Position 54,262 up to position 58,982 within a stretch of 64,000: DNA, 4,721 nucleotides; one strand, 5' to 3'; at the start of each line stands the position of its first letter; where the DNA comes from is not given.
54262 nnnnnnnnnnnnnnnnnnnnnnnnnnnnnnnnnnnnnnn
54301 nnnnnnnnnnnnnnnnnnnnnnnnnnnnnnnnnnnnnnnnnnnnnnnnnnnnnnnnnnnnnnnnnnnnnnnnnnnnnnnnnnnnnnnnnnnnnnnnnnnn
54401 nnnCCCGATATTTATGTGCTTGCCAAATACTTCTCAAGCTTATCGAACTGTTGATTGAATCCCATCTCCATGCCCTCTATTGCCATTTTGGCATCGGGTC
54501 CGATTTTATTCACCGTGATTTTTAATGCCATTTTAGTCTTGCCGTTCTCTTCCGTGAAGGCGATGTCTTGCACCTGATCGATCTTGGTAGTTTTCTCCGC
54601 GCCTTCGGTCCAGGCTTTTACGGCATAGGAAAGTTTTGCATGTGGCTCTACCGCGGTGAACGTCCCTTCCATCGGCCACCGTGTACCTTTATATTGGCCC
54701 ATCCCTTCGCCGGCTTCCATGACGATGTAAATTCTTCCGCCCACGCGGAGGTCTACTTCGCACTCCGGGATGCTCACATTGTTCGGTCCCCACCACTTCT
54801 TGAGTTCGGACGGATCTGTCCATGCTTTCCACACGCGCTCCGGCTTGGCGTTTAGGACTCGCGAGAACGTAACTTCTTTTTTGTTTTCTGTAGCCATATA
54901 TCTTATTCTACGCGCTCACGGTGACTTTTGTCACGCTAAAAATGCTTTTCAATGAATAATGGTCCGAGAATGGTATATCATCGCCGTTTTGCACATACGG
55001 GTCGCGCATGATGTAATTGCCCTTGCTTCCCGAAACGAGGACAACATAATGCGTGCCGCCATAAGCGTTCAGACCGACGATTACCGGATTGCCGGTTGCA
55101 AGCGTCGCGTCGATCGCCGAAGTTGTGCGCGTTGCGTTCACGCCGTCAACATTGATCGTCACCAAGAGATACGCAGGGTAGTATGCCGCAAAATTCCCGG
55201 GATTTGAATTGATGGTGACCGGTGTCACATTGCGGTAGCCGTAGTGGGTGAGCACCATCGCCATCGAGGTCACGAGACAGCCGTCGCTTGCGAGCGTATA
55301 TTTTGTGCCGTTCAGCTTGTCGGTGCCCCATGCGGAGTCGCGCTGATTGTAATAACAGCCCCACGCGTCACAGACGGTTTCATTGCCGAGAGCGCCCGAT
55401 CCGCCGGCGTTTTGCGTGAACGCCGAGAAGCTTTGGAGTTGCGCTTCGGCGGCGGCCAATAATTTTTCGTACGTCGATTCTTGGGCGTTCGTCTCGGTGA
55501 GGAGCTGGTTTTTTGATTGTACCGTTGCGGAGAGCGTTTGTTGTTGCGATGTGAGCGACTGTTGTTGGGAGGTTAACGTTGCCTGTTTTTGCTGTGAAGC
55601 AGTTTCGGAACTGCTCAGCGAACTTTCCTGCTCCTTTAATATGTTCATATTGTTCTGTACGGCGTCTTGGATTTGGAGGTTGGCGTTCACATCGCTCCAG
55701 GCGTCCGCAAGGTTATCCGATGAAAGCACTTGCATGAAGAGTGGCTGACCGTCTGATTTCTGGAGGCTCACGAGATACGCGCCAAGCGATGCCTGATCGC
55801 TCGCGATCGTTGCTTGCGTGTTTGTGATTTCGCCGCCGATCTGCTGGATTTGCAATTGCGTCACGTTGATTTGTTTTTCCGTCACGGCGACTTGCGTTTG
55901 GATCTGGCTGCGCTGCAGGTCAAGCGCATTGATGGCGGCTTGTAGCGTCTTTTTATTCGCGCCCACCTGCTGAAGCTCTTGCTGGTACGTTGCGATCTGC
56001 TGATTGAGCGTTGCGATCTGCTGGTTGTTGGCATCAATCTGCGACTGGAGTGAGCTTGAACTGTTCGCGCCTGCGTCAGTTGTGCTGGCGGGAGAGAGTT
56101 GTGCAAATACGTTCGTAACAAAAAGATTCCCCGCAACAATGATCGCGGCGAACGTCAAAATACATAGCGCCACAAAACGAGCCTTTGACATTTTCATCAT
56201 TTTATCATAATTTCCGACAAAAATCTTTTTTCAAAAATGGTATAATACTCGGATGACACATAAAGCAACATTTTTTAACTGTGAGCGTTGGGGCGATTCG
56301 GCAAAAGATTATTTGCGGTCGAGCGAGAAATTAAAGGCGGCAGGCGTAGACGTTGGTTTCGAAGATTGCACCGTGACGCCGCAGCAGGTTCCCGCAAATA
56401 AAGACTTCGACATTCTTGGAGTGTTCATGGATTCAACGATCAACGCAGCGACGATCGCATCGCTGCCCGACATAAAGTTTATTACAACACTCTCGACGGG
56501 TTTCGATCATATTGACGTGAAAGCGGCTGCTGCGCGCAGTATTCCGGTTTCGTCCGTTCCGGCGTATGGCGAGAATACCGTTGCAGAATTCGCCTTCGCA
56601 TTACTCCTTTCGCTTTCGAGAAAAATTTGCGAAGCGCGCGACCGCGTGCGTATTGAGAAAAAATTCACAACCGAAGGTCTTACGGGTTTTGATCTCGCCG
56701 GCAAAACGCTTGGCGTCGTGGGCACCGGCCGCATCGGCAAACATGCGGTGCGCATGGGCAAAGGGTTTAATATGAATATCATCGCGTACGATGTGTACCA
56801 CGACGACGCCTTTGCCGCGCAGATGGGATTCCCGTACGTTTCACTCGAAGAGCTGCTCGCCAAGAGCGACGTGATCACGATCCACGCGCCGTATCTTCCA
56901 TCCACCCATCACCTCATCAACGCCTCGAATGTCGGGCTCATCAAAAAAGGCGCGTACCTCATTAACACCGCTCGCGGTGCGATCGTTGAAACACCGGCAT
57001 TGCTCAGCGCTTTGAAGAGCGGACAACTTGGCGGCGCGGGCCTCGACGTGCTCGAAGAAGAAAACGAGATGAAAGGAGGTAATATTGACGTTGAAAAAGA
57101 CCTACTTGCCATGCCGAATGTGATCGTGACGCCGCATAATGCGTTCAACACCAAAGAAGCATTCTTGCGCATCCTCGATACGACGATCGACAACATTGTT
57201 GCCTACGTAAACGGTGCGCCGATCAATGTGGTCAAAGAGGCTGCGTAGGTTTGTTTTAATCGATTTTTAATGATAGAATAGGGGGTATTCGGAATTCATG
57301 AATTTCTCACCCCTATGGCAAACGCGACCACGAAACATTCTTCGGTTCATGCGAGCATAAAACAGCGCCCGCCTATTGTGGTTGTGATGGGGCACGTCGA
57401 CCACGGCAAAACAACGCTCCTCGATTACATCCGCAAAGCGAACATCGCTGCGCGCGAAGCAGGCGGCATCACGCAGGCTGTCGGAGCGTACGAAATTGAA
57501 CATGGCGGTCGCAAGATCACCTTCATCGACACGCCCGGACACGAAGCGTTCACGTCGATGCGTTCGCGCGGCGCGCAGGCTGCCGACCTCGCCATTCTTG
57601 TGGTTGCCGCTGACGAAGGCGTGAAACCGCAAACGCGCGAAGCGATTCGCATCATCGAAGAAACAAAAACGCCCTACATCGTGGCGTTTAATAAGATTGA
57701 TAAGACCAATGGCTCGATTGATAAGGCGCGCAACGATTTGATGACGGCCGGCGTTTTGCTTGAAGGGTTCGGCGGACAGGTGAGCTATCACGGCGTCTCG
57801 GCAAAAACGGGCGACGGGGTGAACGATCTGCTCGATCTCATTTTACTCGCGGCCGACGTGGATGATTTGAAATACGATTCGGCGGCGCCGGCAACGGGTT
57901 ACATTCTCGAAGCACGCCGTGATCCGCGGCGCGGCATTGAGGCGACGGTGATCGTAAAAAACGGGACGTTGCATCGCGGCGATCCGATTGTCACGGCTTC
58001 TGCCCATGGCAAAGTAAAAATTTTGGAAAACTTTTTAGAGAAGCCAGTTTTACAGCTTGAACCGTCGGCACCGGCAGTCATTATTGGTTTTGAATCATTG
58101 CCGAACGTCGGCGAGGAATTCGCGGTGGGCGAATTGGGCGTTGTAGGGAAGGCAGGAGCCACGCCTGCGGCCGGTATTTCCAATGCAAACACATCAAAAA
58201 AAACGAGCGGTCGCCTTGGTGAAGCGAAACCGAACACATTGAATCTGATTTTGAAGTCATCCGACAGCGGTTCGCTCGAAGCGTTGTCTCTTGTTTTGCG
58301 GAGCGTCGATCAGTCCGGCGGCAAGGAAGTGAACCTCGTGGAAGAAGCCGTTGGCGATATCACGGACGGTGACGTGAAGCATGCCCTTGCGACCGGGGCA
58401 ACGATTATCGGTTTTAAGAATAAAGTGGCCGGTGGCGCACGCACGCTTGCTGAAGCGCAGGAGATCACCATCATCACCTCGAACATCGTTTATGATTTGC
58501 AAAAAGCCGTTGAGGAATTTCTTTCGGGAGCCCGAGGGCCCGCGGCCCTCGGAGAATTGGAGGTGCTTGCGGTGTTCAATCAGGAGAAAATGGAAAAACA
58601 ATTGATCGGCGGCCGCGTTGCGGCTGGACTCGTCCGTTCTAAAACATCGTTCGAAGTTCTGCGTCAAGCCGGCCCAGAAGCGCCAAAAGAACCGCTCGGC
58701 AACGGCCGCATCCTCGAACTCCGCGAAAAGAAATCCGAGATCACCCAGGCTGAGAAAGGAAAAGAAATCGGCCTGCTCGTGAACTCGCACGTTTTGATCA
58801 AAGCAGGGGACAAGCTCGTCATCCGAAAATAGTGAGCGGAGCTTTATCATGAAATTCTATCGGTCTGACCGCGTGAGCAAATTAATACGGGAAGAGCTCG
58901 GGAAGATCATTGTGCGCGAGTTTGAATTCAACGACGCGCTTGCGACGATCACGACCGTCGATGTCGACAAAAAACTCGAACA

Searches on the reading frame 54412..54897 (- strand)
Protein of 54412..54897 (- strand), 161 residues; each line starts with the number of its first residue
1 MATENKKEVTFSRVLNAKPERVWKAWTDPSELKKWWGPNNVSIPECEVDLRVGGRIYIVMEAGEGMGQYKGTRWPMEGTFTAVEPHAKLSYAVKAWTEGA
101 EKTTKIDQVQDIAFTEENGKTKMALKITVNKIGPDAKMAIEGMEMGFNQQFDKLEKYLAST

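Call 40: search_protein_families(library=pfam, proteins=[window:54412-54897:-], max_evalue=0.001)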
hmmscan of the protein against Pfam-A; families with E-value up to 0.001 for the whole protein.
window:54412-54897:- (161 aa): 2 families
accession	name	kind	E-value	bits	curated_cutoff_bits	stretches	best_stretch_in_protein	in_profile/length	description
PF08327.17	AHSA1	-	4.8e-24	85.4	22.1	1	16-158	1-124/125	Activator of Hsp90 ATPase homolog 1-like protein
PF10604.15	Polyketide_cyc2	-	4.5e-11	43.6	27.4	1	8-158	3-141/142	Polyketide cyclase / dehydrase and lipid transport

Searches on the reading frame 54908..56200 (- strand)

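Call 40: search_protein_families(library=pfam, proteins=[window:54908-56200:-], max_evalue=0.001)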
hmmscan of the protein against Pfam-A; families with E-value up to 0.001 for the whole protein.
window:54908-56200:- (430 aa): 2 families
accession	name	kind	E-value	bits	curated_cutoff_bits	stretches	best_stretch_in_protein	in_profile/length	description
PF13529.12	Peptidase_C39_2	-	1.1e-06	29.8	24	1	283-402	5-143/143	Peptidase_C39 like family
PF17675.6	APG6_N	-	0.001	20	45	1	50-139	44-132/132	Apg6 coiled-coil region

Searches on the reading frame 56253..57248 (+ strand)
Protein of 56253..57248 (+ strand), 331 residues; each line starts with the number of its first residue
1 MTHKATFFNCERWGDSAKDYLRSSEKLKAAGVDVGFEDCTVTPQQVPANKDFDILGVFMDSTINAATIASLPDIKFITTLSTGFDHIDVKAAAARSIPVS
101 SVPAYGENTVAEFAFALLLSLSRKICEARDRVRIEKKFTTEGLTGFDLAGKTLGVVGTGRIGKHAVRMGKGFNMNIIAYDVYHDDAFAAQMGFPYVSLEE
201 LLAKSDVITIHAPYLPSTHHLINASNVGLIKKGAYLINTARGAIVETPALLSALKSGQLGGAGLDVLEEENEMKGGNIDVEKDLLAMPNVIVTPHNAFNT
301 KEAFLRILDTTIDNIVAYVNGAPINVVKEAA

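Call 40: search_protein_families(library=pfam, proteins=[window:56253-57248:+], max_evalue=0.001)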
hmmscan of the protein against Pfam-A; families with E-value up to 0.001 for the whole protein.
window:56253-57248:+ (331 aa): 2 families
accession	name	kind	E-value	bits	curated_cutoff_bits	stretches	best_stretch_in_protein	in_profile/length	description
PF02826.25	2-Hacid_dh_C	-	3.3e-56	189.9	25.1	1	115-297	1-178/178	D-isomer specific 2-hydroxyacid dehydrogenase, NAD binding domain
PF00389.36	2-Hacid_dh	-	4.1e-24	85.2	24.6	1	27-327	15-133/134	D-isomer specific 2-hydroxyacid dehydrogenase, catalytic domain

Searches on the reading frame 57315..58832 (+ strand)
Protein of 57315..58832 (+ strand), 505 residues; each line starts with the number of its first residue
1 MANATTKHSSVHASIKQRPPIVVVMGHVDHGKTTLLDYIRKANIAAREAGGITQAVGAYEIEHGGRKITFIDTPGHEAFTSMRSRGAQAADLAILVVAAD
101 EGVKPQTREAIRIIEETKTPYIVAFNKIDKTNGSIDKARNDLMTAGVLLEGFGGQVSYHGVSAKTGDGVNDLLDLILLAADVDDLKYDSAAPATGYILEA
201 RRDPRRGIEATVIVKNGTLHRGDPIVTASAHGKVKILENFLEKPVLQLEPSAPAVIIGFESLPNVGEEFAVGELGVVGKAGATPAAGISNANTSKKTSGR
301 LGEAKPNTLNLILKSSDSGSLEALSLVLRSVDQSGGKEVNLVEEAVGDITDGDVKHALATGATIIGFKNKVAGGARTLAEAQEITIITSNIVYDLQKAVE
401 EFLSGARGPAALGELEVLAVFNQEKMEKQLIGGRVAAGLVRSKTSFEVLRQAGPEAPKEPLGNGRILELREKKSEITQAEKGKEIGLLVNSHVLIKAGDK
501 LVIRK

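Call 40: search_protein_families(library=pfam, proteins=[window:57315-58832:+], max_evalue=0.001)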
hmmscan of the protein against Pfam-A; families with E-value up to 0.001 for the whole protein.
window:57315-58832:+ (505 aa): 8 families
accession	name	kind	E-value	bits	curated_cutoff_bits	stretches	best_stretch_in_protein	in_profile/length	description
PF00009.33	GTP_EFTU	-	2.5e-37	128.7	26.5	1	21-177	5-183/188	Elongation factor Tu GTP binding domain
PF11987.13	IF-2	-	2.9e-22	79.2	27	1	294-399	12-116/117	Translation-initiation factor 2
PF22042.2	EF-G_D2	-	4.3e-14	52.8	27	1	192-271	1-83/84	Elongation factor G domain 2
PF01926.29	MMR_HSR1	-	7.9e-14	52.2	21.9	1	22-127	2-113/113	50S ribosome-binding GTPase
PF00071.28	Ras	-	2.4e-05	24.4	21.6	1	22-176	2-156/162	Ras family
PF08477.19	Roc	-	0.00011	22.8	27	1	22-129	2-119/119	Ras of Complex, Roc, domain of DAPkinase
PF00350.29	Dynamin_N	-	0.00027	21.5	27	0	22-56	1-35/168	Dynamin family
PF10662.15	PduV-EutP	-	0.00068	19.9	21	0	22-147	4-120/143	Ethanolamine utilisation - propanediol utilisation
